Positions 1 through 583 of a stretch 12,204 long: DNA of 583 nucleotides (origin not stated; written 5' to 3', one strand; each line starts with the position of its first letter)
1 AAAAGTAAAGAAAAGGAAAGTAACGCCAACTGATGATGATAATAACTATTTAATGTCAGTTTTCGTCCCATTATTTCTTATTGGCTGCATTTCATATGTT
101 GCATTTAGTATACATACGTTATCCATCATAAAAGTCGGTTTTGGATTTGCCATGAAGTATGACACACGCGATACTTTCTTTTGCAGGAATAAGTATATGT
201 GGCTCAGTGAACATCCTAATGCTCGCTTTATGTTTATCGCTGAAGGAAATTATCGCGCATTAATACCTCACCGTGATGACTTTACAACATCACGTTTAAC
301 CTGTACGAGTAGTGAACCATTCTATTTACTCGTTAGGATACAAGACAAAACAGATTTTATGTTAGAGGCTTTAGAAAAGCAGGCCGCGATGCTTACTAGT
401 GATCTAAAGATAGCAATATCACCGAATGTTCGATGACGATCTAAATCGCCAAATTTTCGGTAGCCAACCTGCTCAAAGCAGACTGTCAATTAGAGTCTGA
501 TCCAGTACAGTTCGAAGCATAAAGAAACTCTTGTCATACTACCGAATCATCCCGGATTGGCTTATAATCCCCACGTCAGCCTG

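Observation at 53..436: AT-rich orphan ORF inserted upstream of the nin genes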

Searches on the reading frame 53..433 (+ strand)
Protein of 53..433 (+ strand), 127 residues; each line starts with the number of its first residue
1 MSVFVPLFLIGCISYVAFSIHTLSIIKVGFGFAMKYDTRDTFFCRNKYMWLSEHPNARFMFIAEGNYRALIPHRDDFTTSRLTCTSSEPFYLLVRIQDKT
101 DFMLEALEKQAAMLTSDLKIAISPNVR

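Call 5: search_protein_families(library=pfam, proteins=[window:53-433:+], max_evalue=1)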
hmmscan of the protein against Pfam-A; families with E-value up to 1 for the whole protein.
window:53-433:+ (127 aa): 0 families

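Call 8: find_homologous_proteins(query=window:53-433:+, max_evalue=0.01)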
Query window:53-433:+ (127 aa): 3 proteins with E <= 0.01 among 4 candidates.
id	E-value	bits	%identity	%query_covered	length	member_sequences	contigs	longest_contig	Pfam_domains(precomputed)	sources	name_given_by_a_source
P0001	9.5e-64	231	83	100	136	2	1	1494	-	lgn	-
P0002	6.9e-44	167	99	62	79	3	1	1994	-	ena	-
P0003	6.1e-32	128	85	58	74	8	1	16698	-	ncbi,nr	ncbi:hypothetical protein FP006_15290, partial [Salmonella enterica]|nr:hypothetical protein [Salmon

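Call 9: search_dna_similar(query=window:53-433:+, collection=phages, mode=protein, max_evalue=0.01)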
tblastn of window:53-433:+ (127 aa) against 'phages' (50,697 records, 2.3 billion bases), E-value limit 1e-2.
No match.

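Call 11: find_encoding_contigs(protein=P0003, flank=10000)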
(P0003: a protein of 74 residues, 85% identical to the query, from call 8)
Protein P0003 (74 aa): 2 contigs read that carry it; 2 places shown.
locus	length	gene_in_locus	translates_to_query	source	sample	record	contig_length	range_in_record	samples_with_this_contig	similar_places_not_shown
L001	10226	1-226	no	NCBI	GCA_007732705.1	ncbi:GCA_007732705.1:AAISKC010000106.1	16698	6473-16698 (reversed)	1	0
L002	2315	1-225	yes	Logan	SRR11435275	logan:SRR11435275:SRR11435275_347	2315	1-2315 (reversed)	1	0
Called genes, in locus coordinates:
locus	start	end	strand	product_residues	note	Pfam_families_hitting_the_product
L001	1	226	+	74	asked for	?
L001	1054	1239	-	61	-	-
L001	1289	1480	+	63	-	PF26636:DUF8209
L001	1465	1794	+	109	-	PF07377:DUF1493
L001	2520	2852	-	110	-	-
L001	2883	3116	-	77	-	PF02604:PhdYeFM_antitox (weak)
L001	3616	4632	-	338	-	PF01548:DEDD_Tnp_IS110, PF02371:Transposase_20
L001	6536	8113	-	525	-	PF00117:GATase, PF07722:Peptidase_C26, PF02540:NAD_synthase (weak), PF03054:tRNA_Me_trans (faint), PF00958:GMP_synt_C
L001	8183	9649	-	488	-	PF00478:IMPDH, PF00571:CBS, PF01070:FMN_dh, PF03060:NMO (weak)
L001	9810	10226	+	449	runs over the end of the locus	PF13742:tRNA_anti_2, PF01336:tRNA_anti-codon, PF02601:Exonuc_VII_L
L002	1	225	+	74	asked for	?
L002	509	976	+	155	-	PF13276:HTH_21 (weak), PF00665:rve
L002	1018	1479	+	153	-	PF26636:DUF8209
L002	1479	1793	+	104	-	PF07377:DUF1493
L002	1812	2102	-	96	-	PF13683:rve_3 (faint)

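Call 12: find_encoding_contigs(protein=P0001, flank=10000)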
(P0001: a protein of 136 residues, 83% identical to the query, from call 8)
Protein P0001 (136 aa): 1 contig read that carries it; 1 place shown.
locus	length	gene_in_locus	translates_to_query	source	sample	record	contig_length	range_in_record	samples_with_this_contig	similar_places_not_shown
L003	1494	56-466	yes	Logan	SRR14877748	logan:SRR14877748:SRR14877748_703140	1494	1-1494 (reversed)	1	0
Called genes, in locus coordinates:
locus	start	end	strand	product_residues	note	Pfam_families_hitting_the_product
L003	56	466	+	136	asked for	-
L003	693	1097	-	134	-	PF07366:SnoaL (faint), PF12680:SnoaL_2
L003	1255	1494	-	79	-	?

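Call 13: find_encoding_contigs(protein=P0002, flank=10000)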
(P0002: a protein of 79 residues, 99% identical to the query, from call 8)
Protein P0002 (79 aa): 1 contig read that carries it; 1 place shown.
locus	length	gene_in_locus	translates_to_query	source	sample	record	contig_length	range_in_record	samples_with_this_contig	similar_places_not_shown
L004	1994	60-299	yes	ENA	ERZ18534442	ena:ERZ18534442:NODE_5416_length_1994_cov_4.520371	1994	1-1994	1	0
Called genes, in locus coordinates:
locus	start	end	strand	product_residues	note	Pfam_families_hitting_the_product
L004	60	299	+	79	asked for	-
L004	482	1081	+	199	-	PF07105:DUF1367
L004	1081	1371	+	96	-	PF07102:YbcO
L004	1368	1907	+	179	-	PF06576:DUF1133, PF06530:Phage_antitermQ (weak)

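Call 14: find_related_loci(query=window:53-433:+, collection=genome_contigs, flank=10000)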
Query window:53-433:+ (127 aa) in genome_contigs; peptide patterns used: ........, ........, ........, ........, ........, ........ (x = any residue, [..] = any of these).
117 stretches matched a pattern, but none encodes a relative of the query by tblastn (E <= 1e-3).

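Call 22: search_protein_families(library=phrogs, proteins=[window:53-433:+], max_evalue=1)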
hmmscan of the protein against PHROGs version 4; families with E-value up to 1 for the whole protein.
window:53-433:+ (127 aa): 1 family
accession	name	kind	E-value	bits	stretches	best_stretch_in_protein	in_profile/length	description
phrog_21339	-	other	0.33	12.4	1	3-52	10-61/100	lipoprotein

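Call 23: search_protein_families(library=padloc, proteins=[window:53-433:+, P0001], max_evalue=10)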
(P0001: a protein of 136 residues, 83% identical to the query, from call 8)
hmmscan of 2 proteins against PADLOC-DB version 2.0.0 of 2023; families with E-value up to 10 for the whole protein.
window:53-433:+ (127 aa): 0 families

P0001 (136 aa): 0 families

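Call 31: search_protein_representatives(alignment_id=A2)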
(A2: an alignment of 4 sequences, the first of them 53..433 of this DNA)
Query: 4 sequences, 127 profile positions. Proteins with E-value up to 0.001 (for the whole library): 20; up to 1e-10: 8; up to 1e-30: 1. The best 20 are listed.
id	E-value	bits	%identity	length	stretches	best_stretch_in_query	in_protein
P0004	1.1e-64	232.4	-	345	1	1-125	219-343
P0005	6.2e-26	107.1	-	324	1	2-101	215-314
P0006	7.8e-24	100.3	-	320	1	2-106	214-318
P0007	7.6e-18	81.0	-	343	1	3-119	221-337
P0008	1.4e-14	70.5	-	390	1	3-106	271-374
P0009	2.1e-14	69.9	-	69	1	49-94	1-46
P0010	1.1e-12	64.3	-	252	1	4-119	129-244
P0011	1.1e-11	61.1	-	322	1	4-97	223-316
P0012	1.1e-10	57.8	-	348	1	3-102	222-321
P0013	2.4e-09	53.5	-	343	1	2-118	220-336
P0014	3.8e-09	52.9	-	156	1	2-117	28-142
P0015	4.3e-09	52.7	-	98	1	30-104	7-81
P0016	4.5e-09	52.7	-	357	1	10-117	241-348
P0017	6.5e-09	52.1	-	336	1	10-97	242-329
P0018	1.2e-08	51.3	-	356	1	15-97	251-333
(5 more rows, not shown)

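Call 32: predict_structure(alignment_id=A2)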
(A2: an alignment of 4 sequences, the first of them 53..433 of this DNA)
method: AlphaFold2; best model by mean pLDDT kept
length: 127 residues; sequences in the alignment: 4
mean_pLDDT: 40.4   pTM: 0.25
mean pLDDT of the five models: 40.4, 38.8, 37.3, 34.6, 32.2
residues with pLDDT >= 90: 0; 70-90: 1; 50-70: 21; < 50: 105
segments of 3 or more residues with pLDDT < 50: 21-59, 63-70, 72-74, 76-127
pLDDT, mean of each block of 10 residues (from residue 1): 61 58 38 31 37 42 45 45 33 29 39 35 29
secondary structure, 60 per line:
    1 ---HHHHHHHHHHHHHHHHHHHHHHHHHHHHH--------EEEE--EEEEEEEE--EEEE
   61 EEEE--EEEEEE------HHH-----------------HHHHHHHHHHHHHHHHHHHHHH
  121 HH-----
elements in order: H4-32 E41-44 E47-54 E57-64 E67-72 H99-122

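Call 36: find_encoding_contigs(protein=P0004, flank=10000, max_places=10)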
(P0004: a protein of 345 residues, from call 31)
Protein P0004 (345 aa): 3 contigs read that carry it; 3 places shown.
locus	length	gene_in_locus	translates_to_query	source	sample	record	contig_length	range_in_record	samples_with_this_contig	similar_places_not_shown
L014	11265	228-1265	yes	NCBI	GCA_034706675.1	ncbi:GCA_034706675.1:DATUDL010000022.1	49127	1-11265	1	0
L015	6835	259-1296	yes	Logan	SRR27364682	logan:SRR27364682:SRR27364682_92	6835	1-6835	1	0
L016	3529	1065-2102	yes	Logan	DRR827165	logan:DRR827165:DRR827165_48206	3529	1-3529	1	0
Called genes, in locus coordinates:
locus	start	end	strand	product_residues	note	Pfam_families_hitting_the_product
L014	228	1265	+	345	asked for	-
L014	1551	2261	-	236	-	-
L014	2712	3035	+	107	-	PF12840:HTH_20, PF01022:HTH_5 (weak), PF09339:HTH_IclR (weak)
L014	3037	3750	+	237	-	PF03358:FMN_red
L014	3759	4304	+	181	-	PF04542:Sigma70_r2, PF08281:Sigma70_r4_2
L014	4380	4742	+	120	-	PF06953:ArsD, PF13192:Thioredoxin_3 (weak)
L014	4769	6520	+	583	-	PF01656:CbiA, PF02374:ArsA_ATPase, PF13614:AAA_31, PF01656:CbiA, PF02374:ArsA_ATPase, PF10609:ParA (weak), PF13614:AAA_31, PF02374:ArsA_ATPase, +11 more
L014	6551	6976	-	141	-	PF03960:ArsC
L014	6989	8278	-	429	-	PF02040:ArsB, PF03600:CitMHS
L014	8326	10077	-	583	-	PF00142:Fer4_NifH (weak), PF01656:CbiA, PF02374:ArsA_ATPase, PF13614:AAA_31, PF02374:ArsA_ATPase, PF01656:CbiA, PF13614:AAA_31 (weak), PF02374:ArsA_ATPase (weak), +12 more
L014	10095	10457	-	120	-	PF06953:ArsD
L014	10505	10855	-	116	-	PF01022:HTH_5, PF12840:HTH_20 (weak)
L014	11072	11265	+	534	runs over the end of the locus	PF02463:SMC_N (weak), PF13175:AAA_15, PF13476:AAA_23, PF13304:AAA_21, PF20469:OLD-like_TOPRIM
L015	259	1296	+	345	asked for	-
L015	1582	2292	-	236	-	-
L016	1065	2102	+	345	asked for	-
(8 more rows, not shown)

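Call 39: search_protein_families(library=pfam, proteins=[P0004, P0005, P0007, P0008, P0012], max_evalue=1)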
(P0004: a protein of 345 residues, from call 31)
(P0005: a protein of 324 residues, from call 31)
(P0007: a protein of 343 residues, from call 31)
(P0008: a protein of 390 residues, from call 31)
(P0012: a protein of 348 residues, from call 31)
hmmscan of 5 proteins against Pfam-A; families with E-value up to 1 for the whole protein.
P0004 (345 aa): 3 families
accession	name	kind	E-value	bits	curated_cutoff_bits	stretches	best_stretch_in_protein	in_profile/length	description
PF06667.17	PspB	-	0.34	11.4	25.6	1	31-61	5-35/73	Phage shock protein B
PF11865.14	mTOR_dom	-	0.36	11.2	27.6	0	56-109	86-139/160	Serine/threonine-protein kinase mTOR domain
PF23676.1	YnaM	-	0.49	10.6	27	0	102-119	2-19/37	Protein YnaM-like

P0005 (324 aa): 2 families
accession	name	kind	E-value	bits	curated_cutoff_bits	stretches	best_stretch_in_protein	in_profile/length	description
PF19868.4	DUF6341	-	0.043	13.9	26.4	1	39-54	13-28/50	Family of unknown function (DUF6341)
PF11460.13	DUF3007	-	0.053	14.2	25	1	104-164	7-67/96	Protein of unknown function (DUF3007)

P0007 (343 aa): 1 family
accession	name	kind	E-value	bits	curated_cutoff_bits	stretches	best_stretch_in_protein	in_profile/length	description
PF03189.18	Otopetrin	-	0.29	10.5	27.8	1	213-241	373-401/434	Otopetrin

P0008 (390 aa): 1 family
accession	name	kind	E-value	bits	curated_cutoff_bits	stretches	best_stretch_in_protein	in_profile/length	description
PF17561.7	TssO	-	0.27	11.9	29.2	1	230-266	11-47/148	Type VI secretion system, TssO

P0012 (348 aa): 0 families

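Call 40: search_protein_families(library=ncbifam, proteins=[P0004, P0005, P0007, P0008, P0012], max_evalue=1)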
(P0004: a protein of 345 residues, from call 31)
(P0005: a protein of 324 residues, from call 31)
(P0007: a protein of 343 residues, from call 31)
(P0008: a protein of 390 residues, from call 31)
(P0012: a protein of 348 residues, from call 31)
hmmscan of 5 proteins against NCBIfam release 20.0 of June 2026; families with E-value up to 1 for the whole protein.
P0004 (345 aa): 0 families

P0005 (324 aa): 0 families

P0007 (343 aa): 1 family
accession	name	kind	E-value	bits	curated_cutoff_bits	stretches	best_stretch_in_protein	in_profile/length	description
NF045937.1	MSC_0624_12TM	equivalog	0.095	11.2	70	1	128-250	155-277/445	MSC_0624 family F1-like ATPase-associated membrane protein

P0008 (390 aa): 1 family
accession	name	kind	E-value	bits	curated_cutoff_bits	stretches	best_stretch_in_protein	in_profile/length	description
TIGR02901.1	QoxD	equivalog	0.029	14.9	85.6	1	117-195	12-84/94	cytochrome aa3 quinol oxidase subunit IV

P0012 (348 aa): 0 families

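Call 50: search_protein_families(library=padloc, proteins=[P0004, P0007, P0008, P0012], max_evalue=1)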
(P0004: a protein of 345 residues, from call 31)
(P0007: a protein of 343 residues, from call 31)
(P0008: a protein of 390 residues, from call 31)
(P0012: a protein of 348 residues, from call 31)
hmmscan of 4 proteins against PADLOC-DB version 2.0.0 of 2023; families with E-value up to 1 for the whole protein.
P0004 (345 aa): 0 families

P0007 (343 aa): 0 families

P0008 (390 aa): 0 families

P0012 (348 aa): 0 families

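Call 51: search_protein_families(library=phrogs, proteins=[P0004, P0007, P0008, P0012], max_evalue=1)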
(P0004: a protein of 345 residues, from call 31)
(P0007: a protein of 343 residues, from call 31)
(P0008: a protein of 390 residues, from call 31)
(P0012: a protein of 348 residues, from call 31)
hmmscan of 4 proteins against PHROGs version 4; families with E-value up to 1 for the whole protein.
P0004 (345 aa): 1 family
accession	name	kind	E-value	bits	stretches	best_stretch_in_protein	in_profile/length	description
phrog_30664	-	unknown function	0.036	14.5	0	253-293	169-209/233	-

P0007 (343 aa): 1 family
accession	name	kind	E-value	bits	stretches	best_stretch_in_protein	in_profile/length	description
phrog_19759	-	unknown function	0.22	13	1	266-298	6-41/88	-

P0008 (390 aa): 1 family
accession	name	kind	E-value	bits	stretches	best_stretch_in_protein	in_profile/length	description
phrog_10297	-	unknown function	0.092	13.7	1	291-313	13-35/60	-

P0012 (348 aa): 0 families
